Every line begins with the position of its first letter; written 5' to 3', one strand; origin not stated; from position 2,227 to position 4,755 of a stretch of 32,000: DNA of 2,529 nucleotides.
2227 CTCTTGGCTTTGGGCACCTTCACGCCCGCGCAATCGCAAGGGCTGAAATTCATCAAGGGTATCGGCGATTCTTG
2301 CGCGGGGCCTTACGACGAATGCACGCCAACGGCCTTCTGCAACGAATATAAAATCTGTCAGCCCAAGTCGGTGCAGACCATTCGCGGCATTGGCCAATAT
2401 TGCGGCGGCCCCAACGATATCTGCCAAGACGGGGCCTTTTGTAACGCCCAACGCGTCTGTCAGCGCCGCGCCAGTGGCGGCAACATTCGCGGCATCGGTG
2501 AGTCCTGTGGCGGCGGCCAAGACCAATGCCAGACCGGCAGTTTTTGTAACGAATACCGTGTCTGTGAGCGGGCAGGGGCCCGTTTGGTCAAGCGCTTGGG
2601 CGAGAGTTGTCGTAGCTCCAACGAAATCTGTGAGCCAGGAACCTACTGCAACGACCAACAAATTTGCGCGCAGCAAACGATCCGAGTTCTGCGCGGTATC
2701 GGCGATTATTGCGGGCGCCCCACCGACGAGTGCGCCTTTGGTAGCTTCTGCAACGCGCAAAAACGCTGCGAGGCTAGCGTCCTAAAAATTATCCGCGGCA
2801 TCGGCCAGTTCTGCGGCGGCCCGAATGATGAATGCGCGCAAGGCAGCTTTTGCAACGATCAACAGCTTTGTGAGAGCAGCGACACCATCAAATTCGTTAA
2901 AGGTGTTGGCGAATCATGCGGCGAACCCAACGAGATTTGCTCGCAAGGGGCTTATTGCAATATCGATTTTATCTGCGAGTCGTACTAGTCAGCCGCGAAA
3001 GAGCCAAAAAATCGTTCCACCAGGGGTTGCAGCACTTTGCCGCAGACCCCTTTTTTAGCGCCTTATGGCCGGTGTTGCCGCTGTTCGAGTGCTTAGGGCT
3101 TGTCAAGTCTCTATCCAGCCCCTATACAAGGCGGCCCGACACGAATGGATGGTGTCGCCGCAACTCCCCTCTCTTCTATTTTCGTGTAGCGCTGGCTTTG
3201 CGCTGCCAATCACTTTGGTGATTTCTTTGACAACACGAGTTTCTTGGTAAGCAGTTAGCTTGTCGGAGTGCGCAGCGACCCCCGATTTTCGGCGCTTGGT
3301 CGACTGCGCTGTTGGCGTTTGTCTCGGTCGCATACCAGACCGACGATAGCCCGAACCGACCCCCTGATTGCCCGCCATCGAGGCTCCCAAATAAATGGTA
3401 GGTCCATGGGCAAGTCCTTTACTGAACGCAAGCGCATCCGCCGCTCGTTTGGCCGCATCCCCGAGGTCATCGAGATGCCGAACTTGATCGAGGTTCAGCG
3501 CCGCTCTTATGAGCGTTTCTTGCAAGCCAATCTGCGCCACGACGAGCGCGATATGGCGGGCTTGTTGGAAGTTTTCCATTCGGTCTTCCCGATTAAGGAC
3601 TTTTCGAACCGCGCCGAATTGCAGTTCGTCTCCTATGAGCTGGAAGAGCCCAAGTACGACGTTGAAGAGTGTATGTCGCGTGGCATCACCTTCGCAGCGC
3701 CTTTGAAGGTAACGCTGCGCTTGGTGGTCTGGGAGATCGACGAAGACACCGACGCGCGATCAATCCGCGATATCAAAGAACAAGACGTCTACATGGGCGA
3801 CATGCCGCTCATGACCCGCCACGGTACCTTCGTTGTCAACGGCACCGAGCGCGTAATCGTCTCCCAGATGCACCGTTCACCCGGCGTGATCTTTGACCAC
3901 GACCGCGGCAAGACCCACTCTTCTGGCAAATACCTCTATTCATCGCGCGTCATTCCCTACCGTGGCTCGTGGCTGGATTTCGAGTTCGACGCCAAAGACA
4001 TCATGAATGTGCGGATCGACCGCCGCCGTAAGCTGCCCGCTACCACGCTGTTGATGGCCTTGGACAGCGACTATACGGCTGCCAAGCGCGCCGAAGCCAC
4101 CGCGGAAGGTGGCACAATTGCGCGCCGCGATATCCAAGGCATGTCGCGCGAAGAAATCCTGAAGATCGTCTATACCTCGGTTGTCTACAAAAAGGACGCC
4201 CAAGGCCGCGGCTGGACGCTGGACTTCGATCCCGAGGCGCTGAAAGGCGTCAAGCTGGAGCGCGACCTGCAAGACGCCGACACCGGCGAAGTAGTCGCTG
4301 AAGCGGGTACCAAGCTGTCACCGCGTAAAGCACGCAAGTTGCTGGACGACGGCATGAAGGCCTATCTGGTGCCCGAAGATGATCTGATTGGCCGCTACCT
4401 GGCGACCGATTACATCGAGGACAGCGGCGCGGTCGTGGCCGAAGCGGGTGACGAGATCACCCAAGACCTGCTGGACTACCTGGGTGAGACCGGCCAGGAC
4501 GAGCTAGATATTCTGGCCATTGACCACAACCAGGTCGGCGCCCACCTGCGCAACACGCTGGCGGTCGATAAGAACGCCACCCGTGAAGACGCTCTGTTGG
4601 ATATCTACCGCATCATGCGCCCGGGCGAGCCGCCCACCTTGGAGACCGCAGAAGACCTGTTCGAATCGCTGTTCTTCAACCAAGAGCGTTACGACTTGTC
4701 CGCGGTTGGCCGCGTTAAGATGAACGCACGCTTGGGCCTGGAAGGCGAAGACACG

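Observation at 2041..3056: A self-contained ~1 kb cassette splits the normally contiguous rplL-rpoB junction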

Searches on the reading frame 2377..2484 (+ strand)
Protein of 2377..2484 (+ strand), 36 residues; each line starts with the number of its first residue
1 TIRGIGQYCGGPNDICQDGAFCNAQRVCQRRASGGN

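Call 22: search_protein_representatives(alignment_id=A1)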
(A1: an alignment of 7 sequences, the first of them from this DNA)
Query: 7 sequences, 35 profile positions. Proteins with E-value up to 0.001 (for the whole library): 3; up to 1e-10: 0; up to 1e-30: 0. The best 3 are listed.
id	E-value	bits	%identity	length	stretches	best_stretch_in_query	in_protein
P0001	1.7e-05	40.7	-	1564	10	15-30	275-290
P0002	1.6e-04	37.5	-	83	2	4-22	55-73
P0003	7.1e-04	35.4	-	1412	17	15-29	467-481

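Call 24: search_protein_families(library=pfam, proteins=[P0001, P0003], max_evalue=0.01)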
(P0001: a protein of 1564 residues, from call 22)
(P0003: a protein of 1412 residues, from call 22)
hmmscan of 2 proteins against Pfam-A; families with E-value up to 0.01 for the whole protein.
P0001 (1564 aa): 2 families
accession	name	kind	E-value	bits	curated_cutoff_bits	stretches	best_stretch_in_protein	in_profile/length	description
PF00526.23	Dicty_CTDC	-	1.8e-09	37.6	27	3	158-180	2-23/24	Dictyostelium (slime mold) repeat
PF00932.25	LTD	-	8.5e-07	29.8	34.3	1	946-1037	6-87/109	Lamin Tail Domain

P0003 (1412 aa): 1 family
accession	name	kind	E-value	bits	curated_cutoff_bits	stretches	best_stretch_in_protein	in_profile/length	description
PF00526.23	Dicty_CTDC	-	1.1e-05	25.5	27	2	283-304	3-23/24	Dictyostelium (slime mold) repeat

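Call 44: predict_structure(alignment_id=A1)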
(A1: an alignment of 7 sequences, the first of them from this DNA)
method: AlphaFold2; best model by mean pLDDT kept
length: 36 residues; sequences in the alignment: 7
mean_pLDDT: 89.5   pTM: 0.56
mean pLDDT of the five models: 89.5, 89.1, 87.6, 87.0, 81.8
residues with pLDDT >= 90: 29; 70-90: 3; 50-70: 3; < 50: 1
segments of 3 or more residues with pLDDT < 50: none
pLDDT, mean of each block of 10 residues (from residue 1): 94 93 95 66
secondary structure, 60 per line:
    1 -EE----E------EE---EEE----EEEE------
elements in order: E20-22 E27-30
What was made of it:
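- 2275..2985 (+): Seven tandem 34-35-codon modules, starting at 2275, 2377, 2482, 2584, 2686, 2788 and 2893. Each has the form [IVL][RK]G[IVL]G-x2-C-x6-C-x2-G-x-[FY]-C-N-x4-C. There are 28 cysteines in total. The single-repeat AlphaFold2 (AF2) model has pLDDT 89.5 (call 44).
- On Disulfide-directed beta-hairpin / IGFBP-N-like fold: The single-repeat model has pLDDT 89.5 with a hairpin at residues 20-30 (call 44).
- The single-repeat model has pLDDT 89.5 with a beta-hairpin (call 44).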

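Call 48: fold_search(model_id=the predicted structure, library=pdb)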
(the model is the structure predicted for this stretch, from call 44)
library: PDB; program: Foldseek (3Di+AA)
matches with E <= 10: 72; with E <= 0.001: 0
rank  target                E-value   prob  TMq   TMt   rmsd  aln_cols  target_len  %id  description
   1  3zxb_A                2.1e-01  0.99  0.65  0.39   1.8        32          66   44  Wild type single insulin-like growth factor binding domain protein (SIBD-1) from Cupiennius salei (released 2012-06-06)
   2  3zxb_B                2.4e-01  0.99  0.69  0.40   1.7        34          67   38  Wild type single insulin-like growth factor binding domain protein (SIBD-1) from Cupiennius salei (released 2012-06-06)
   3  5i1x_MODEL_1_A        3.6e-01  0.89  0.60  0.60   2.3        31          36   22  Resonance assignments and NMR structure determination of tarantula toxin, F8A mutant of beta-TRTX-Pre1a (released 2017-02-08)
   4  5epm_C                4.4e-01  0.96  0.68  0.73   2.2        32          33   25  Ceratotoxin variant in complex with specific antibody Fab fragment (released 2016-05-04)
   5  2mqf_MODEL_1_A        6.6e-01  0.91  0.67  0.70   2.1        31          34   26  NMR structure of spider toxin-TRTX-Hhn2b (released 2015-07-15)
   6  6btv_MODEL_1_A        6.6e-01  0.85  0.62  0.67   2.1        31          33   26  Solution NMR structures for CcoTx-II (released 2018-05-09)
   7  2mt7_MODEL_1_A        6.6e-01  0.85  0.62  0.64   2.2        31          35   22  Solution structure of spider-venom peptide Hs1a (released 2015-08-19)
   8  6gft_MODEL_1_A        8.1e-01  0.89  0.66  0.71   2.2        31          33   22  Antinociceptive evaluation of cyriotoxin-1a, the first toxin purified from Cyriopagopus schioedtei spider veno (released 2019-03-06)
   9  2m9l_MODEL_1_A        1.1e+00  0.77  0.70  0.72   3.2        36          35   14  Solution structure of protoxin-1 (released 2014-04-30)
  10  1h59_B                1.1e+00  0.69  0.65  0.53   3.6        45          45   20  Complex of IGFBP-5 with IGF-I (released 2002-05-16)
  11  2mxm_MODEL_1_A        1.2e+00  0.80  0.66  0.71   2.3        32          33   25  NMR solution structure of TRTX-Tp1a from the tarantula Thrixopelma pruriens (released 2015-06-03)
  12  1nix_MODEL_1_A        1.2e+00  0.72  0.61  0.65   2.5        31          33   26  THREE DIMENSIONAL SOLUTION STRUCTURE OF HAINANTOXIN-I BY 2D 1H-NMR (released 2003-01-14)
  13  1ryv_MODEL_1_A        1.4e+00  0.63  0.62  0.64   2.5        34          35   29  Three dimensional solution structure of the K27A MUTANT of sodium channels inhibitor HAINANTOXIN-IV BY 2D 1H-N (released 2004-01-13)
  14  6mk4_MODEL_1_A        2.1e+00  0.60  0.66  0.76   1.4        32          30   16  Solution NMR structure of spider toxin analogue [E17K]ProTx-II (released 2018-12-19)
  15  2wh9_MODEL_1_A        2.1e+00  0.51  0.61  0.61   1.7        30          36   20  Solution structure of GxTX-1E (released 2010-05-26)
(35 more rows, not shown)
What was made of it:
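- On Disulfide-directed beta-hairpin / IGFBP-N-like fold: The best Foldseek hits are SIBD-1 and spider toxins, with TMq 0.6-0.7 but E of 0.2 or higher (call 48).
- Closest known: IGFBP N-terminal subdomain / SIBD-1. Same: The predicted single repeat superposes on them with TMq 0.6-0.7 and rmsd about 2 A, and shares 38-44% identity with SIBD-1 over 32-34 columns (call 48).
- Its best structural neighbours are SIBD-1/IGFBP N-domains and disulfide-hairpin or knottin toxins, with a query-normalised TM-score (TMq) of 0.6-0.7 (call 48).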

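Call 71: search_solved_structures(query=A1, max_evalue=10, show_alignments=3)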
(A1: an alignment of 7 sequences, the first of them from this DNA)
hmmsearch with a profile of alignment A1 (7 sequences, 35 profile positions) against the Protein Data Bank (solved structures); distinct sequences matched with E-value up to 10: 2.
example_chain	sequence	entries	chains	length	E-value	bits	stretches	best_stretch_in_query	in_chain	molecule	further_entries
2ygo_A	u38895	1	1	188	3.5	10.8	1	16-29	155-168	WNT INHIBITORY FACTOR 1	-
2ygp_A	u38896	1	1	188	3.5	10.8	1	16-29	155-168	WNT INHIBITORY FACTOR 1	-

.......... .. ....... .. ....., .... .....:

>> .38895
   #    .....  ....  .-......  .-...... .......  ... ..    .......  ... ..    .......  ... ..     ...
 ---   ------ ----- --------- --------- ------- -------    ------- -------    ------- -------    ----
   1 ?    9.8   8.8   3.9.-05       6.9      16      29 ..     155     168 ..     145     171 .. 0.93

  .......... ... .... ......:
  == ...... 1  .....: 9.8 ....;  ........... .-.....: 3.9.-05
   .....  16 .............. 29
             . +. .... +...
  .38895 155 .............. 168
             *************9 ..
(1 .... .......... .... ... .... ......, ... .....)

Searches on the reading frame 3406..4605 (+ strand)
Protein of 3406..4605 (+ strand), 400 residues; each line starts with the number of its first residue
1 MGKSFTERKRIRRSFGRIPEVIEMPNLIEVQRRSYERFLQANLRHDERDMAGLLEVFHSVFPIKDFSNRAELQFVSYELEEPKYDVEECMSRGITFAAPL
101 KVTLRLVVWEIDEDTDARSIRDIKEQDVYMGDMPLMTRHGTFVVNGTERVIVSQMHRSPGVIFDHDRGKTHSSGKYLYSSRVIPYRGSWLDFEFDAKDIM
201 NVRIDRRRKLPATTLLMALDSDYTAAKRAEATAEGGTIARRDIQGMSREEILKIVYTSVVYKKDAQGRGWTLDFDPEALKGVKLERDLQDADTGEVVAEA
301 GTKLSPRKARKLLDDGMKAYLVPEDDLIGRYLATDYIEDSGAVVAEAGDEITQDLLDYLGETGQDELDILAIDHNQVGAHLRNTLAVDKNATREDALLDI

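Call 12: find_related_loci(query=window:3406-4605:+, collection=genome_contigs, flank=6000)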
Query window:3406-4605:+ (400 aa) in genome_contigs; peptide patterns used: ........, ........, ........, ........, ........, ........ (x = any residue, [..] = any of these).
600 stretches matched a pattern (row limit reached: there are more); 596 encode a relative of the query (tblastn E <= 1e-3); the best 80 are kept; 80 distinct loci.
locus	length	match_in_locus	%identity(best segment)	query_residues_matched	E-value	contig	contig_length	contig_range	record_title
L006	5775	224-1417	67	1-400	3e-180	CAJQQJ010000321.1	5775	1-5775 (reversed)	MAG: uncultured Alphaproteobacteria bacterium isolate 3_20180511_Bin_20180511_Bin_160_sub_1 genome assembly, contig: c_0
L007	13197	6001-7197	66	1-400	2e-175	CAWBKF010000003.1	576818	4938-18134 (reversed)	MAG: uncultured Alphaproteobacteria bacterium isolate MFD03044.bin.2.74 genome assembly, contig: contig_15861, whole gen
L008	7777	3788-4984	65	1-400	1e-173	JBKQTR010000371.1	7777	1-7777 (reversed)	MAG: Stellaceae bacterium isolate MHr2D2E2F__bin_5 MHr2D2E2F_000000221768, whole genome shotgun sequence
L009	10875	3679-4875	65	1-400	8e-173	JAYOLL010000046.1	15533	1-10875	MAG: Rhodospirillales bacterium isolate 139571_S172_metabat_bins_sspec.tsv.033 NODE_3463_length_15533_cov_9.585024, whol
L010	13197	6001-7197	65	1-400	7e-171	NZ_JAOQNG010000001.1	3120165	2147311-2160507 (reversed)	Azospirillum canadense strain DS2 Ga0486050_01, whole genome shotgun sequence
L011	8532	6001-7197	66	1-400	5e-171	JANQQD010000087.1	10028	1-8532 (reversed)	MAG: Anaerolineae bacterium isolate IP29b_bin.19 k99_2753762, whole genome shotgun sequence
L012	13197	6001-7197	63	1-400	1e-170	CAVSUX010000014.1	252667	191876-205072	MAG: uncultured Alphaproteobacteria bacterium isolate MFD05513.bin.2.149 genome assembly, contig: contig_8725, whole gen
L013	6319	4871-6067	68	1-400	2e-172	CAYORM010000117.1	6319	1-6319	MAG TPA_asm: uncultured Mycobacteriaceae bacterium isolate SRP268622_co1_109 genome assembly, contig: NODE_30727_length_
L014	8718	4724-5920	65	1-400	3e-170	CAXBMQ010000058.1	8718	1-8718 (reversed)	MAG TPA_asm: uncultured Rhodospirillaceae bacterium isolate ERR2762121_concoct_63 genome assembly, contig: ERZ3421540.93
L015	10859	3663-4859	64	1-400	6e-170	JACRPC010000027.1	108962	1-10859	MAG: Rhodospirillales bacterium isolate NC_groundwater_1977_Pr3_S-0.2um_65_12 scaffold_274017, whole genome shotgun sequ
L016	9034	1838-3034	65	1-400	2e-169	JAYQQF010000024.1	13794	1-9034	MAG: Alphaproteobacteria bacterium isolate SD3112_S42.concoct.075 NODE_1481_length_13794_cov_16.4356, whole genome shotg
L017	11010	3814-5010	63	1-400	2e-169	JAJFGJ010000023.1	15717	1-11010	MAG: Kiloniellaceae bacterium isolate OFTM138 OFTM138_22, whole genome shotgun sequence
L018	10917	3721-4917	65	1-400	1e-169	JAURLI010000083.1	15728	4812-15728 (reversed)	MAG: Alphaproteobacteria bacterium isolate SFB_Oligo_Co_118 k141_4238960, whole genome shotgun sequence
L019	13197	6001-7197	68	1-400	1e-169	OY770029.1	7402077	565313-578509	MAG: Rhodospirillales bacterium isolate c3d793b9-5a52-4c80-ad97-7d720a5a098c genome assembly, chromosome: 1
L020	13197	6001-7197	64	1-400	7e-169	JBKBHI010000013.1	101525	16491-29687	MAG: Alphaproteobacteria bacterium isolate 21H_026.bin.23 NODE_324_length_101525_cov_10.148988, whole genome shotgun seq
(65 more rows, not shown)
